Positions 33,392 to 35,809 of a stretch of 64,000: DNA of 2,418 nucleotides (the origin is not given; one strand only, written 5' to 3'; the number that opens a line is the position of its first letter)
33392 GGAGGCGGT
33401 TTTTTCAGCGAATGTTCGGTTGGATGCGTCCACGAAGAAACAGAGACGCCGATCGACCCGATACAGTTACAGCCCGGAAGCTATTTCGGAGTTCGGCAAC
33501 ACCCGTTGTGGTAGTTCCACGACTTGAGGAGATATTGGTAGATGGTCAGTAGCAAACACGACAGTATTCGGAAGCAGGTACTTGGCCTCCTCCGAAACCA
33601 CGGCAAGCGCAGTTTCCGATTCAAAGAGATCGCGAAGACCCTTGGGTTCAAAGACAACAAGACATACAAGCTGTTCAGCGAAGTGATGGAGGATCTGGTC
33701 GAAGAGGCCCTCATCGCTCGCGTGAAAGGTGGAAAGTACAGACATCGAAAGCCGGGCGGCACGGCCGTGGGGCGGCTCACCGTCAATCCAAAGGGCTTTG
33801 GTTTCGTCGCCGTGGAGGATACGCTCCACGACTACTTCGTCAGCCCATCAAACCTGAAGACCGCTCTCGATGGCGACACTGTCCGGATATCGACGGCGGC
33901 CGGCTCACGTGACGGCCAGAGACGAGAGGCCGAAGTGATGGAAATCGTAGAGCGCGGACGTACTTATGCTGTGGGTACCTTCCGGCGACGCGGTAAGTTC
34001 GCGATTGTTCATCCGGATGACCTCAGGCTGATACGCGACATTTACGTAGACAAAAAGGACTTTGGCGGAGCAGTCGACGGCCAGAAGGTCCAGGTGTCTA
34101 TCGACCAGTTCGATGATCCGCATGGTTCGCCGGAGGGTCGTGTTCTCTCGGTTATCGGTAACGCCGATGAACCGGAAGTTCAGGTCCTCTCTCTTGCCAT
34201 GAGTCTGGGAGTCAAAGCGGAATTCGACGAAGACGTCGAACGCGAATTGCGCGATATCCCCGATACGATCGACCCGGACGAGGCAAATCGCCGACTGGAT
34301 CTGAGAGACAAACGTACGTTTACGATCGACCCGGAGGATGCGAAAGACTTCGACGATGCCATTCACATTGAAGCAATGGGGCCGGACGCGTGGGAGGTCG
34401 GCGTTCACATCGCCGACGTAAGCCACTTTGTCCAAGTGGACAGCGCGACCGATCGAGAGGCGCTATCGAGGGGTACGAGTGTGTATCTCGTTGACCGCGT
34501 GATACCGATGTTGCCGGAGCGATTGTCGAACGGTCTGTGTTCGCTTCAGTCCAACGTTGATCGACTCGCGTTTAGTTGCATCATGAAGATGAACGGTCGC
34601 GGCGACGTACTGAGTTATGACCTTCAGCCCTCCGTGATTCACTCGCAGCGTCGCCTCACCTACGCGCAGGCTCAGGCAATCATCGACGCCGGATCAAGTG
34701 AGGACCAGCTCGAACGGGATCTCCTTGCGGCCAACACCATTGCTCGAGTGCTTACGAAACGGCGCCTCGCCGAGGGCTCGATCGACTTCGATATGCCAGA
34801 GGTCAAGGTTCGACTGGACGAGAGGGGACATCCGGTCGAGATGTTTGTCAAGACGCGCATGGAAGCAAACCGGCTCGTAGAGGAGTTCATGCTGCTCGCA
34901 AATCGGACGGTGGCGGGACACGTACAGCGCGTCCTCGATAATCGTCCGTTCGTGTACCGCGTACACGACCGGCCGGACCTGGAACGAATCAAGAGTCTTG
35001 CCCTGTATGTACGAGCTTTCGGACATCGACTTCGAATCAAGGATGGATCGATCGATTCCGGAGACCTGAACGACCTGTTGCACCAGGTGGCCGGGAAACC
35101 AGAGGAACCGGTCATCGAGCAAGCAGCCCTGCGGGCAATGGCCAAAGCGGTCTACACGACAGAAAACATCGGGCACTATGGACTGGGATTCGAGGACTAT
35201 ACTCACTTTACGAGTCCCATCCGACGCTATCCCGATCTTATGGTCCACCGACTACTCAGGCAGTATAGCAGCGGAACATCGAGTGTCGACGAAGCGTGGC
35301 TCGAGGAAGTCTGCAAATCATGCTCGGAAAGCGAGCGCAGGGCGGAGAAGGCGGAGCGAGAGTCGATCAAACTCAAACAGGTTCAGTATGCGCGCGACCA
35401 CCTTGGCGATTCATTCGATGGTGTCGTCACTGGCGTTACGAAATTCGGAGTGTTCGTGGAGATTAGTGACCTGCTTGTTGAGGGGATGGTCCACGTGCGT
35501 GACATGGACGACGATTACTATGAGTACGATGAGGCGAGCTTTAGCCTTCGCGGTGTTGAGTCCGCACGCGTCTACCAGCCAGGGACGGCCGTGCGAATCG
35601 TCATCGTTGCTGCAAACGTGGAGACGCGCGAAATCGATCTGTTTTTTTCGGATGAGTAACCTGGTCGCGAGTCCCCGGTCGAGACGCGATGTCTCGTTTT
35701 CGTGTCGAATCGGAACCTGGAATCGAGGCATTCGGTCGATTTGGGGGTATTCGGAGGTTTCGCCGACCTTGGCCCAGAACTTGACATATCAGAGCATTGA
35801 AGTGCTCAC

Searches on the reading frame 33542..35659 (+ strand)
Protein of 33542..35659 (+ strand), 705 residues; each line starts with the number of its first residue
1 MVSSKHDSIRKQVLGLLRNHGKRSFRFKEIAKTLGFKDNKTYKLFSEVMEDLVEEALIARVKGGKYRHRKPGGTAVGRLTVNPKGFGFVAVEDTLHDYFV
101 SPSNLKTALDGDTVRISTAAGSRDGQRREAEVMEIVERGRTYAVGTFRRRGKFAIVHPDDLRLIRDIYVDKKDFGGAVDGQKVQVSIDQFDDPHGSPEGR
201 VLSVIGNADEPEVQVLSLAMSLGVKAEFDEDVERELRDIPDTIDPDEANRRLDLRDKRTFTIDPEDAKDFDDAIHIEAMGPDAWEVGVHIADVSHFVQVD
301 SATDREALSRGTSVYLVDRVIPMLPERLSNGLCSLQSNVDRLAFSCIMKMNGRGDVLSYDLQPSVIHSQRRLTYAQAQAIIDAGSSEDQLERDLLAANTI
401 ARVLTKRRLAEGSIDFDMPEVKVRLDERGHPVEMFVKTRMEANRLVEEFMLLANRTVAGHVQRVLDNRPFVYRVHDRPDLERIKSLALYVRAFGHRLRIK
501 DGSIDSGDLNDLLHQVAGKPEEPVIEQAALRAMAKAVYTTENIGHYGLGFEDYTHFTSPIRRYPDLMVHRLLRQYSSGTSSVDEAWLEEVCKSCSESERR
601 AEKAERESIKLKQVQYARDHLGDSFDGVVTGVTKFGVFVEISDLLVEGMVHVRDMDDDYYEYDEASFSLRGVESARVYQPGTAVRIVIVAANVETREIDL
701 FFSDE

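Call 23: search_protein_families(library=pfam, proteins=[window:33542-35659:+], max_evalue=0.00001)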
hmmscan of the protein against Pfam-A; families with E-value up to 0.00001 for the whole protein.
window:33542-35659:+ (705 aa): 5 families
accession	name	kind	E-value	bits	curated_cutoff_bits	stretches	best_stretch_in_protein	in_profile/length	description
PF00773.25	RNB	-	1.2e-112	376.8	29.3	1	251-575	1-323/326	RNB domain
PF08206.17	OB_RNB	-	2.9e-20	72.2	24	1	77-135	1-58/58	Ribonuclease B OB domain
PF17876.7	CSD2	-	3.4e-20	72.3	26.2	1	156-228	2-73/74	Cold shock domain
PF00575.29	S1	-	3.2e-11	43.9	22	1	621-700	4-71/74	S1 RNA binding domain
PF18614.7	RNase_II_C_S1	-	6.9e-06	26.3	26.6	0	624-652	2-30/59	RNase II-type exonuclease C-terminal S1 domain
